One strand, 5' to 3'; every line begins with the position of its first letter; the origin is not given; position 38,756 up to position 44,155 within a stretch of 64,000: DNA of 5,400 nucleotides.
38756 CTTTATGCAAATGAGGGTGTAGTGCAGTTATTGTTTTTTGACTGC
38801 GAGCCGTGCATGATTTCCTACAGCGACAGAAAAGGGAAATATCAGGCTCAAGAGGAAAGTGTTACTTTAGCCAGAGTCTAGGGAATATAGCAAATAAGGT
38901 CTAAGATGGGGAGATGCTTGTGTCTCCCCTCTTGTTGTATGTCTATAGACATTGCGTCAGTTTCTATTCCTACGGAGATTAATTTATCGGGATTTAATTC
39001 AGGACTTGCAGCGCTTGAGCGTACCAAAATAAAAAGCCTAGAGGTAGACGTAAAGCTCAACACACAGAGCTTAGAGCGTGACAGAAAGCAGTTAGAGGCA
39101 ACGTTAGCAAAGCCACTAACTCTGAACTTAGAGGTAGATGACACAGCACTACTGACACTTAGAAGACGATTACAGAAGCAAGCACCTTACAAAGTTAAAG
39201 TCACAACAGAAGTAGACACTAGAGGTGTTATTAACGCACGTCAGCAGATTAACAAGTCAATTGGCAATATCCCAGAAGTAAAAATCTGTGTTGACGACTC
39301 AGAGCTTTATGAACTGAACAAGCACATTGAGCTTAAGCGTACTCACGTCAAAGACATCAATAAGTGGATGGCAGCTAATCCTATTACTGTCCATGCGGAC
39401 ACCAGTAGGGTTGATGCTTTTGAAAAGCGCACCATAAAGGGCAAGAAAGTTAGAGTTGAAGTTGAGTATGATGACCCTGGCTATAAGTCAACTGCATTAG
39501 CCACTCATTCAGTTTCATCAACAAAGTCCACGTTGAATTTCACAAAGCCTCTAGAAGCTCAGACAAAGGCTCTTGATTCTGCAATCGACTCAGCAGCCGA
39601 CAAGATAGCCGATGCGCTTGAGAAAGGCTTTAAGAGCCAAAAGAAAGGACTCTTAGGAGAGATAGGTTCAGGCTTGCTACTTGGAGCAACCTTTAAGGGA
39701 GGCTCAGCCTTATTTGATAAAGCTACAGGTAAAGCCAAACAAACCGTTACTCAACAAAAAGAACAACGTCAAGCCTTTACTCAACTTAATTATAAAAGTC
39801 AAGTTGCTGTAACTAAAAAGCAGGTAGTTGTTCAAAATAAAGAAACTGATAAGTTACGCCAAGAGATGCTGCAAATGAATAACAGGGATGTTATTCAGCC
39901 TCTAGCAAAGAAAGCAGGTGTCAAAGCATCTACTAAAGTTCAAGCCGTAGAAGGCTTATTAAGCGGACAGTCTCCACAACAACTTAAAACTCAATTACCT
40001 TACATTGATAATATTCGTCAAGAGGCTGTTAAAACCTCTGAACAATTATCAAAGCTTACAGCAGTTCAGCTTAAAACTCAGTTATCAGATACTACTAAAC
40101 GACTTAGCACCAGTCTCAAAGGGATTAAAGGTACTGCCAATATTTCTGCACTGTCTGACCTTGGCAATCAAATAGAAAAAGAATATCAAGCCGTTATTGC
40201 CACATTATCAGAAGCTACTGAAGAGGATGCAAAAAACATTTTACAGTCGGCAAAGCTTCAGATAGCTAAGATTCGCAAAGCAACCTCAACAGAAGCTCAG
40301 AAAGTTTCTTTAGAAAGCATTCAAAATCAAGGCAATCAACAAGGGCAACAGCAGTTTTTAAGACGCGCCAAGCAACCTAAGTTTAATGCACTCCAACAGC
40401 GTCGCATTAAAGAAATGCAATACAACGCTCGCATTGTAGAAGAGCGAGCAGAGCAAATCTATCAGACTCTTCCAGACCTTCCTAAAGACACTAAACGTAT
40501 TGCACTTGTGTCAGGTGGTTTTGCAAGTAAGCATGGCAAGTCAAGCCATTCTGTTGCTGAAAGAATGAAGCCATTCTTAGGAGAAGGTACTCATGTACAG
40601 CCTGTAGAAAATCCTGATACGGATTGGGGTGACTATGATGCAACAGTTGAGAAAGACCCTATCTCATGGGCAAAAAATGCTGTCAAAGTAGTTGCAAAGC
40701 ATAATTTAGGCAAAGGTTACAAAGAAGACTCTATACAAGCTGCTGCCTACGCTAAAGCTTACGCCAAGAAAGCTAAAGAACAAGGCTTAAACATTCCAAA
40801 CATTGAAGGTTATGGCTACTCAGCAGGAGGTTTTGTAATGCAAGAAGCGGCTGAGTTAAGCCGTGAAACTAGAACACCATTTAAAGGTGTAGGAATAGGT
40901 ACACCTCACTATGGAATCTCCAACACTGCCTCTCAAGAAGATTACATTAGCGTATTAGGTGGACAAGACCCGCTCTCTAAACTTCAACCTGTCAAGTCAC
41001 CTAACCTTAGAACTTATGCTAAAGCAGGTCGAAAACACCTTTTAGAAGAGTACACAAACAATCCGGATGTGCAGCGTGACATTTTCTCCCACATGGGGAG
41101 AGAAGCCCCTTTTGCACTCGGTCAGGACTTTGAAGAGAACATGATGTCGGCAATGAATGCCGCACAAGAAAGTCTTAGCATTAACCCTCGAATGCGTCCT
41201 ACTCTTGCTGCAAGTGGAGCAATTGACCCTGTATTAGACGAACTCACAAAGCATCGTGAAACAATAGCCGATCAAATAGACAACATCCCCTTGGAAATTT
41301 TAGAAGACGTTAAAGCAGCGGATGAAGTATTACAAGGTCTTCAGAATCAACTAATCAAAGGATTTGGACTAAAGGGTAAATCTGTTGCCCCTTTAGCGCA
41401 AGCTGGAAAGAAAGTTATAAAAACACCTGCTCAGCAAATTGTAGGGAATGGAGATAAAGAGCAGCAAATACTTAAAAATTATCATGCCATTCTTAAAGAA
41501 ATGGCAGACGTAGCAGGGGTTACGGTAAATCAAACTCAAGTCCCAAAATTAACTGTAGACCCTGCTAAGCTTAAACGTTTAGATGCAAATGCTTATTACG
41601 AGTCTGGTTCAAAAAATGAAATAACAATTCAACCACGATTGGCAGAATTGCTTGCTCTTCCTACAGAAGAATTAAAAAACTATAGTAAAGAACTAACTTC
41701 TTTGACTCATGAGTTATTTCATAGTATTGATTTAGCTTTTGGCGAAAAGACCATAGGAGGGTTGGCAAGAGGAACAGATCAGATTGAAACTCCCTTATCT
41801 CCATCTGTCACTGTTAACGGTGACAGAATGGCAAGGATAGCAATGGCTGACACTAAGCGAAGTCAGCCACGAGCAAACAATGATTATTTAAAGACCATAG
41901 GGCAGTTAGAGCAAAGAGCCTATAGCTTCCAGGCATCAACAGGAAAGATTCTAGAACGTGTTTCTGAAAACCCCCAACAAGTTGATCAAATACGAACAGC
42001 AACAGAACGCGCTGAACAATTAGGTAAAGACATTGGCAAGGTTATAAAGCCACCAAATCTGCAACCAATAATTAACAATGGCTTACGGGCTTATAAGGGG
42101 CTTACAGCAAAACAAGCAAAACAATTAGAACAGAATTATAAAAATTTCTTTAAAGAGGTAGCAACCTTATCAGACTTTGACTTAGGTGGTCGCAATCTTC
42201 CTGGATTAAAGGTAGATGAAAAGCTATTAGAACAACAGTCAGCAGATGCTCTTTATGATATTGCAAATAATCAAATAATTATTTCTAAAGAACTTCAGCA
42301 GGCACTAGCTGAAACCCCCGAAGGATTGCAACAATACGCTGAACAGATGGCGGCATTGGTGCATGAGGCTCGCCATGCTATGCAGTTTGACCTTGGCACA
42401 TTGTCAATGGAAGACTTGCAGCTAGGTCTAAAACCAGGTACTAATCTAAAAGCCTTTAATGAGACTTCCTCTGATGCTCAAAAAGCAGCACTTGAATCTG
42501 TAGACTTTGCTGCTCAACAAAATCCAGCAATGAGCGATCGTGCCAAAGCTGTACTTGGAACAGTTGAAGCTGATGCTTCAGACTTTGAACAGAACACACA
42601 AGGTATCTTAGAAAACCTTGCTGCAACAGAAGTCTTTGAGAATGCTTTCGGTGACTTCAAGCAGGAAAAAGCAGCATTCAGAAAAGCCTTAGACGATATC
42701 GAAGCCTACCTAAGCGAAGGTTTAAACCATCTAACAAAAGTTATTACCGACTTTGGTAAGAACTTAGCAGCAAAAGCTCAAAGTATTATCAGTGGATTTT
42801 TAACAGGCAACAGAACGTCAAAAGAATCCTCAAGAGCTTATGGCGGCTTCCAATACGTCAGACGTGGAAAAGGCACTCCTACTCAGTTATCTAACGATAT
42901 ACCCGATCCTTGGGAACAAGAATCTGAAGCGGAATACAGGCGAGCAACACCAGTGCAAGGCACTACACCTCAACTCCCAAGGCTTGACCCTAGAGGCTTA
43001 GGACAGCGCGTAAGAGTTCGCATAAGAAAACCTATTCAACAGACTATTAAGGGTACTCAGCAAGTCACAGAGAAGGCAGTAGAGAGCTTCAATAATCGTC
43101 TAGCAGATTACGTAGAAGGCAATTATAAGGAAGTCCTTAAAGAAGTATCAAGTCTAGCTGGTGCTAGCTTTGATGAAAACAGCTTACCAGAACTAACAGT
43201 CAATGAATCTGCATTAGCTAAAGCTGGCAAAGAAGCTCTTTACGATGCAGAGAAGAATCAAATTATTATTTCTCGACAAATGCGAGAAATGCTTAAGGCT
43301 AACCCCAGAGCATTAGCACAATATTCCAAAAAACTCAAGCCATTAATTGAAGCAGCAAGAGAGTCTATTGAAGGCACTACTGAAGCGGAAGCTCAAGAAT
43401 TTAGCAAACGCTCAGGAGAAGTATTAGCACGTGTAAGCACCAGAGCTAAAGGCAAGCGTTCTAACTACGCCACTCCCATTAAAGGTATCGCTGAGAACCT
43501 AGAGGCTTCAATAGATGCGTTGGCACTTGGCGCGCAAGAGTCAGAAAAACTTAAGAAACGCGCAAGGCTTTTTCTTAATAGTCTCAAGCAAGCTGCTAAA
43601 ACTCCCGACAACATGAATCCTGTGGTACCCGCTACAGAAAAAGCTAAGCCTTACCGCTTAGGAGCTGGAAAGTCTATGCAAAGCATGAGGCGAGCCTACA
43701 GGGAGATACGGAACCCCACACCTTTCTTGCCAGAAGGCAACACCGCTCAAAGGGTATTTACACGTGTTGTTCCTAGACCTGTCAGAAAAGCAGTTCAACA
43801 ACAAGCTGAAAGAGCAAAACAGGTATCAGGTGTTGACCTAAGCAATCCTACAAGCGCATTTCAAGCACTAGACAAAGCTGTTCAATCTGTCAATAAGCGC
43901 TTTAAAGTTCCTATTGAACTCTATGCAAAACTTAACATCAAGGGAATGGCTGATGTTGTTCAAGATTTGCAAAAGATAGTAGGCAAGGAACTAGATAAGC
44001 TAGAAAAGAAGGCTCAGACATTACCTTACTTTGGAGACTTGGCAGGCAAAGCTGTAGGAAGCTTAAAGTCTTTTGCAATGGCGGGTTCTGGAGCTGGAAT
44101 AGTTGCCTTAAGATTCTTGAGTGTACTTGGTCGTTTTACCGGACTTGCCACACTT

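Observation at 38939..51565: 12.6-kb single gene for a tape-measure-like protein with at least five enzyme-type modules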

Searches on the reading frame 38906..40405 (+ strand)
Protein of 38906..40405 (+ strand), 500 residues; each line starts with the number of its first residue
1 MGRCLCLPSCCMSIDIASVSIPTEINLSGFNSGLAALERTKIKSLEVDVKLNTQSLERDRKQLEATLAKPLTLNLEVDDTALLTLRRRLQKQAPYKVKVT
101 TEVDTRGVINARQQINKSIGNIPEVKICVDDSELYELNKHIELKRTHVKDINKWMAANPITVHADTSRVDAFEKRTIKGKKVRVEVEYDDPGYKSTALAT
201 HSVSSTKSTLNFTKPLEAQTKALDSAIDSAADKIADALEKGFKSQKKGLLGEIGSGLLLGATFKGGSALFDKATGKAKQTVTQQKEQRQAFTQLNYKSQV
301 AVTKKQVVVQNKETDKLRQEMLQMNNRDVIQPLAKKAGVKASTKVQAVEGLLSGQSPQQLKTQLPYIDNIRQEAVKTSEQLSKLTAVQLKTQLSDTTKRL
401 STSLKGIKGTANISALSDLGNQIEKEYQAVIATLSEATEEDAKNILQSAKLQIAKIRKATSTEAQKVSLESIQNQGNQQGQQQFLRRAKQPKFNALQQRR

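Call 26: search_protein_families(library=pfam, proteins=[window:38906-40405:+], max_evalue=5)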
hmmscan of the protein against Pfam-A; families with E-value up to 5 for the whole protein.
window:38906-40405:+ (500 aa): 2 families
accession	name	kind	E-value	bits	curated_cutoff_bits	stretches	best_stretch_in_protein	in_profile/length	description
PF02482.25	Ribosomal_S30AE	-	0.34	12.1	23.7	1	169-240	22-82/88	Sigma 54 modulation protein / S30EA ribosomal protein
PF19995.5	iSTAND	-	4.6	8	24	0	292-339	103-150/163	inactive STAND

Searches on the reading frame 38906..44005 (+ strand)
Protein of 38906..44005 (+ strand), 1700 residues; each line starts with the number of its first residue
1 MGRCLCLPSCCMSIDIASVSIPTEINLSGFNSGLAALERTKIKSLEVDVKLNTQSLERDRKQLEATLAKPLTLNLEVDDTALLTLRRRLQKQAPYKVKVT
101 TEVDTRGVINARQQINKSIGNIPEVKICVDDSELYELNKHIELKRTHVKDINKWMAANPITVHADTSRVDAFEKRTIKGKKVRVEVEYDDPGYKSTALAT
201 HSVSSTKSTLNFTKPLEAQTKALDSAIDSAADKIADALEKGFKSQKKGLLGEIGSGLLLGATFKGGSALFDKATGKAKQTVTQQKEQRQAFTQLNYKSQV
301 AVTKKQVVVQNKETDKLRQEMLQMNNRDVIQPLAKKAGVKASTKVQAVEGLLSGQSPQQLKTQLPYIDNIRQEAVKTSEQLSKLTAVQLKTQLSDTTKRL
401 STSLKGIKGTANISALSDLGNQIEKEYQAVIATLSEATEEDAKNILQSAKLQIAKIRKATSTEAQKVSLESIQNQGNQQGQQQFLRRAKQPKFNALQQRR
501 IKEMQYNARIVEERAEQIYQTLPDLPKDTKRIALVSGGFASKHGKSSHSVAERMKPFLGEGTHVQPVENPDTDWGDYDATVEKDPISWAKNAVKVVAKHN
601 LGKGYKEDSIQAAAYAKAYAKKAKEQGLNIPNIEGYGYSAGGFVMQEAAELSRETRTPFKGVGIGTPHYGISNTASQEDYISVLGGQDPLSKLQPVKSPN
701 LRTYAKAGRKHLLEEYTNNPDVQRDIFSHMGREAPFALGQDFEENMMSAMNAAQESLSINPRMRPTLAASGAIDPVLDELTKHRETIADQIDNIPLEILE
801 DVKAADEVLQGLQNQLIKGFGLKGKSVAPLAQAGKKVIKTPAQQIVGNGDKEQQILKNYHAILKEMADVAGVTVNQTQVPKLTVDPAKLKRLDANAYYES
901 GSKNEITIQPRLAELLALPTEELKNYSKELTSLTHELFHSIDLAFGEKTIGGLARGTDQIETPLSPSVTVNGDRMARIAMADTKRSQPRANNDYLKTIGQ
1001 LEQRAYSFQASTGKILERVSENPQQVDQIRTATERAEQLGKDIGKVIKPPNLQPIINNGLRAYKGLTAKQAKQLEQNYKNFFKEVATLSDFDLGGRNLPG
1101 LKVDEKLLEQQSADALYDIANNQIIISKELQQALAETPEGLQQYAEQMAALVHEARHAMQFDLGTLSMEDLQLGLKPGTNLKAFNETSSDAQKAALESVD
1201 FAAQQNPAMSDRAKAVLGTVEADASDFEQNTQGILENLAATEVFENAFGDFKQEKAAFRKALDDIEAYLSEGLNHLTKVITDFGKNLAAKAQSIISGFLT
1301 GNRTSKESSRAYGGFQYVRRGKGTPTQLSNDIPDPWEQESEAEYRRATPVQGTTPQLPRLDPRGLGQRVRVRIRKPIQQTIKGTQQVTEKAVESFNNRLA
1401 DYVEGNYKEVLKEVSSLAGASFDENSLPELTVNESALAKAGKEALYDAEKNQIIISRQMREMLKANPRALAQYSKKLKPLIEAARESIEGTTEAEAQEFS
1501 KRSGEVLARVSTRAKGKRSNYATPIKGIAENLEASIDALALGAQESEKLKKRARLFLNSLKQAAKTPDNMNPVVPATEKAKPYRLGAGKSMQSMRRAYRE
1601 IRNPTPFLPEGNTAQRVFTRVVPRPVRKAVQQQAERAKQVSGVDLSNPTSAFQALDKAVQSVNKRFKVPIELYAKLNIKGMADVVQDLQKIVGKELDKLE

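Call 14: search_dna_similar(query=window:38906-44005:+, collection=phages, mode=protein, max_rows=25, max_evalue=0.001)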
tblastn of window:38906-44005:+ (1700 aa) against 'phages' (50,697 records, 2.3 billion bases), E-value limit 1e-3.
Records with a match: 1; places in all: 1; records where one place covers at least 80% of the query: 0.
Best place of each record, by identity: <60% 1.
By first word of the organism name: Cylindrospermopsis 1.
By host as written in the record: - 1.
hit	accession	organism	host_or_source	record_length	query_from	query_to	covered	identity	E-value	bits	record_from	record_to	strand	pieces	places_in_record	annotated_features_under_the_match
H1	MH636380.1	Cylindrospermopsis raciborskii virus RM-2018a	Reeuwijkse Plassen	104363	127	187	4%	39.7%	3e-5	56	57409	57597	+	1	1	phage tape measure protein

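Call 16: get_annotated_region(hit=H1, flank=12000)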
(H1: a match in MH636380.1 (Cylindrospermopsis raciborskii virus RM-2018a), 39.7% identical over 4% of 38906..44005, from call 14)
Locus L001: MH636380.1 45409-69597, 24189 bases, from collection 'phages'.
description: Cylindrospermopsis raciborskii virus RM-2018a isolate CrV-01T, complete genome.
organism: Cylindrospermopsis raciborskii virus RM-2018a (NCBI taxid 2293728)
taxonomy: Viruses; Duplodnaviria; Heunggongvirae; Uroviricota; Caudoviricetes
host: -; source: Reeuwijkse Plassen; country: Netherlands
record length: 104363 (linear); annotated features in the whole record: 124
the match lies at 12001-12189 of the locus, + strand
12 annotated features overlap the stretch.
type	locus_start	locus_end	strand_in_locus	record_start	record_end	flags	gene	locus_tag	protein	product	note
CDS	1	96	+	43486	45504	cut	-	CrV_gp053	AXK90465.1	cell division protein FtsK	-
CDS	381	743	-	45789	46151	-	-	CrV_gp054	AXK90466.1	hypothetical protein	-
CDS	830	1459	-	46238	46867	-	-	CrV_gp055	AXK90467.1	hypothetical protein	-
CDS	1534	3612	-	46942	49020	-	-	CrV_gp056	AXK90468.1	hypothetical protein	-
CDS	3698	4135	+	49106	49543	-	-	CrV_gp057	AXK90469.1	hypothetical protein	-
CDS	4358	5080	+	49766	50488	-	-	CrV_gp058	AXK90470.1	hypothetical protein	-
CDS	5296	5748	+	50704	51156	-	-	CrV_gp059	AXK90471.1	hypothetical protein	-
CDS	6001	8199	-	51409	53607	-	-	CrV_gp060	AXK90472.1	ribonucleoside-triphosphate reductase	B12-dependent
CDS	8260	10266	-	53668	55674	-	-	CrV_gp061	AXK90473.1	transposase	IS605 OrfB family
CDS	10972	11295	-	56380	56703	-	-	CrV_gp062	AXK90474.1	hypothetical protein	-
CDS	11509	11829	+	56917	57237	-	-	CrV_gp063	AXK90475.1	hypothetical protein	-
CDS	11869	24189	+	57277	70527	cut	-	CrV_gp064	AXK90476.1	phage tape measure protein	-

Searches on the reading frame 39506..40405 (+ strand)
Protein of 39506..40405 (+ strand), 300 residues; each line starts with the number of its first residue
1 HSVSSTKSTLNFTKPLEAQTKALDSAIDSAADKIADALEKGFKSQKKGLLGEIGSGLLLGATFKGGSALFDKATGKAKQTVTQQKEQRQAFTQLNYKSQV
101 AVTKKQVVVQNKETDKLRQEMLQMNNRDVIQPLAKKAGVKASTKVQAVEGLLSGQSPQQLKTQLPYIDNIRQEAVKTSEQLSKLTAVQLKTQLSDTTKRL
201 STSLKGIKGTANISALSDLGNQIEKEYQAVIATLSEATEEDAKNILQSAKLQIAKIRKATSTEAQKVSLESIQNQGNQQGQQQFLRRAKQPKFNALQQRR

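Call 111: search_protein_families(library=pfam, proteins=[window:39506-40405:+], max_evalue=0.01)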
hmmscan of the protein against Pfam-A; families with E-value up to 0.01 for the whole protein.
window:39506-40405:+ (300 aa): 0 families

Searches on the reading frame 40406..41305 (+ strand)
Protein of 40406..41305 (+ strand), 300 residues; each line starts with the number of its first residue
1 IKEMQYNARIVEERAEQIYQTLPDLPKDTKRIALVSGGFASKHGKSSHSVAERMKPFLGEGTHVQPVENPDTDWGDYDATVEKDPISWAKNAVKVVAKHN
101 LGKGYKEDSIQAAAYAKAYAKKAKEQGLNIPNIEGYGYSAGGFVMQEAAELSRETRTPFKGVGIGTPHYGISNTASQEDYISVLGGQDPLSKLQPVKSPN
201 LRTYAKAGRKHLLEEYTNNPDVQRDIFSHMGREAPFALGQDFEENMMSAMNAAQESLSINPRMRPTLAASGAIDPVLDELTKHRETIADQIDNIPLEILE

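Call 26: search_protein_families(library=pfam, proteins=[window:40406-41305:+], max_evalue=5)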
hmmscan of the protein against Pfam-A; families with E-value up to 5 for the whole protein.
window:40406-41305:+ (300 aa): 0 families

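Call 35: search_solved_structures(query=window:40406-41305:+, max_evalue=10)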
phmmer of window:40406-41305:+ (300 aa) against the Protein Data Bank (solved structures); distinct sequences matched with E-value up to 10: 0.

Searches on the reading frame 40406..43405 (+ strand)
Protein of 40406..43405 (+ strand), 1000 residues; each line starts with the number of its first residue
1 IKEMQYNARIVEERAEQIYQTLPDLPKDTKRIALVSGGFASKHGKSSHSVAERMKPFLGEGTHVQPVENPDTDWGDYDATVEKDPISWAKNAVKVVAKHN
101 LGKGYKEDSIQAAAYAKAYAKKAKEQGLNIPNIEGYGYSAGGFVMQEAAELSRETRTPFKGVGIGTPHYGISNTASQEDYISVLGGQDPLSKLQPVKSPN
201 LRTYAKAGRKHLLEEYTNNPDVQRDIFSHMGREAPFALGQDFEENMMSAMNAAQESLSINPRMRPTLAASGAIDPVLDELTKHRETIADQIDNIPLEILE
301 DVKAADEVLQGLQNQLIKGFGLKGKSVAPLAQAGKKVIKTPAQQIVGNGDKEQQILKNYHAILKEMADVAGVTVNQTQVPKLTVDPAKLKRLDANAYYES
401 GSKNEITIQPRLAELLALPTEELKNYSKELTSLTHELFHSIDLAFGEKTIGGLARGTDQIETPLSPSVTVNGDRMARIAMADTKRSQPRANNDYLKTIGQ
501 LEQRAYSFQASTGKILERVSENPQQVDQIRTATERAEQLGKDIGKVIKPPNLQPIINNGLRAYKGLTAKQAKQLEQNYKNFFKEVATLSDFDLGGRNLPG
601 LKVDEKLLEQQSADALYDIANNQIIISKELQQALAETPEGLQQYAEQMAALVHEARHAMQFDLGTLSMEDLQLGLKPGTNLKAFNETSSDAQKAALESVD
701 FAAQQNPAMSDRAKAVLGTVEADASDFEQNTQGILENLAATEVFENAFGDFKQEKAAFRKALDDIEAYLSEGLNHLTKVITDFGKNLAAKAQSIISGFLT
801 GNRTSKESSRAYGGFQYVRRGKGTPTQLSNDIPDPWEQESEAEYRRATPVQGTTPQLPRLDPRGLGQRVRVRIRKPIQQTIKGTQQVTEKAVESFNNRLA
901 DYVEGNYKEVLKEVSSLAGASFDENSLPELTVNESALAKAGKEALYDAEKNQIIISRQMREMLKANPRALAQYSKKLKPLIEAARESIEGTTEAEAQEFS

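Call 24: find_homologous_proteins(query=window:40406-43405:+, max_evalue=0.001)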
Query window:40406-43405:+: 8000 candidates shared short words with the query, none scored E <= 0.001.

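Call 36: search_protein_representatives(protein=window:40406-43405:+)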
Query: 1000 residues. Proteins with E-value up to 0.001 (for the whole library): 69; up to 1e-10: 51; up to 1e-30: 18. The best 69 are listed.
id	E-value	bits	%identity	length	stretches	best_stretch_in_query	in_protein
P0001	0.0e+00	1092.3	62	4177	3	521-999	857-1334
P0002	5.0e-65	237.1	34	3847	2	11-463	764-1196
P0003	3.0e-64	234.5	34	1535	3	3-342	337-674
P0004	1.6e-57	212.2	63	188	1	2-163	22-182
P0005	7.7e-55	203.4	31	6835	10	10-235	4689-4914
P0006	8.7e-54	199.9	34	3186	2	4-342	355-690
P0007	7.9e-49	183.5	33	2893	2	26-333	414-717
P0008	1.8e-48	182.3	32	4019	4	571-729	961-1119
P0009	5.8e-46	174.0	32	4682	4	537-742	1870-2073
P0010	4.5e-45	171.0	33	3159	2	33-449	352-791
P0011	1.3e-40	156.2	35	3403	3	13-192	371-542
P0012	6.9e-39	150.6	35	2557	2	570-742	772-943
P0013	8.8e-39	150.2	33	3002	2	4-466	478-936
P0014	6.4e-36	140.7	33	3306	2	572-765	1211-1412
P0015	1.9e-35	139.2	31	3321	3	560-739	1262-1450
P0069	4.4e-04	35.4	28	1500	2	17-228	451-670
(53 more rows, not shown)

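Call 65: find_related_loci(query=window:40406-43405:+, collection=viral_contigs, flank=10000)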
Query window:40406-43405:+ (1000 aa) in viral_contigs; peptide patterns used: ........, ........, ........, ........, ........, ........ (x = any residue, [..] = any of these).
5 stretches matched a pattern, but none encodes a relative of the query by tblastn (E <= 1e-3).

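Call 66: find_related_loci(query=window:40406-43405:+, collection=genome_contigs, flank=10000)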
Query window:40406-43405:+ (1000 aa) in genome_contigs; peptide patterns used: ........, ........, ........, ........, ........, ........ (x = any residue, [..] = any of these).
34 stretches matched a pattern, but none encodes a relative of the query by tblastn (E <= 1e-3).
